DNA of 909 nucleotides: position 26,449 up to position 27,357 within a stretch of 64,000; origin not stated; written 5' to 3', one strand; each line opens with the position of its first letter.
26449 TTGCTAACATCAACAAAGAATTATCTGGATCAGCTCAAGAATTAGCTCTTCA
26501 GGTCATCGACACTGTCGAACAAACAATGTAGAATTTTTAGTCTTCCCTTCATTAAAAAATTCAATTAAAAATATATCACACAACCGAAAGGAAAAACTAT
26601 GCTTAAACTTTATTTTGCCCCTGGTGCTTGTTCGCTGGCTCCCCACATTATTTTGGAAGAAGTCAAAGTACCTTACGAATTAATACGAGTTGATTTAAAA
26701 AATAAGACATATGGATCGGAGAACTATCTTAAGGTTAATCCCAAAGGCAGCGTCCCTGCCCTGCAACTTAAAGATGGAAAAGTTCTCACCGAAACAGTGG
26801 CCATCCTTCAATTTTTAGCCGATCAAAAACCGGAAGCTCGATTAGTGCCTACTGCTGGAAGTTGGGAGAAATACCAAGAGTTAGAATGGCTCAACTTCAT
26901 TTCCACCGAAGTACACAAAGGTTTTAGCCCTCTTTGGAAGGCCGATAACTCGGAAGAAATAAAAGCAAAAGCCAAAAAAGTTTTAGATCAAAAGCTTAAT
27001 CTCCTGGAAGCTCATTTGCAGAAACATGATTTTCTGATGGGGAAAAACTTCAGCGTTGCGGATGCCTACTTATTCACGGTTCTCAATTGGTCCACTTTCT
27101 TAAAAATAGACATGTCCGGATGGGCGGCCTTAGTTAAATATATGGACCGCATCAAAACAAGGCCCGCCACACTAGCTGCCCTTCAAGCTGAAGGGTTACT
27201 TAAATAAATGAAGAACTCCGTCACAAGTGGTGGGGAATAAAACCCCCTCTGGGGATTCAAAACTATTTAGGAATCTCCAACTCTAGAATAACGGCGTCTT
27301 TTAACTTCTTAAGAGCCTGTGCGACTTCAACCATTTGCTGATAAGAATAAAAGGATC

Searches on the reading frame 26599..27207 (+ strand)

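Call 58: search_protein_families(library=pfam, proteins=[window:26599-27207:+], max_evalue=0.001)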
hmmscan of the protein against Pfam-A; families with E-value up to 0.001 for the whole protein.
window:26599-27207:+ (202 aa): 7 families
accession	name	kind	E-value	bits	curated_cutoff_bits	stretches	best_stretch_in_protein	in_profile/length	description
PF02798.26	GST_N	-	1e-13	51.8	20.9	1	2-74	3-75/76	Glutathione S-transferase, N-terminal domain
PF13409.12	GST_N_2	-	1.3e-13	51.8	25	1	11-76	4-70/70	Glutathione S-transferase, N-terminal domain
PF00043.30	GST_C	-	2.6e-13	50.5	20.7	1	101-189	2-93/93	Glutathione S-transferase, C-terminal domain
PF13417.12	GST_N_3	-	4.2e-10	40.2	22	1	16-79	14-73/75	Glutathione S-transferase, N-terminal domain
PF13410.11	GST_C_2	-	3.7e-09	37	24.9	1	122-184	4-69/69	Glutathione S-transferase, C-terminal domain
PF14497.11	GST_C_3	-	1.2e-07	32.3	21.6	1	111-190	10-96/104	Glutathione S-transferase, C-terminal domain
PF17171.9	GST_C_6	-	0.00063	19.9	28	0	131-185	3-64/64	Glutathione S-transferase, C-terminal domain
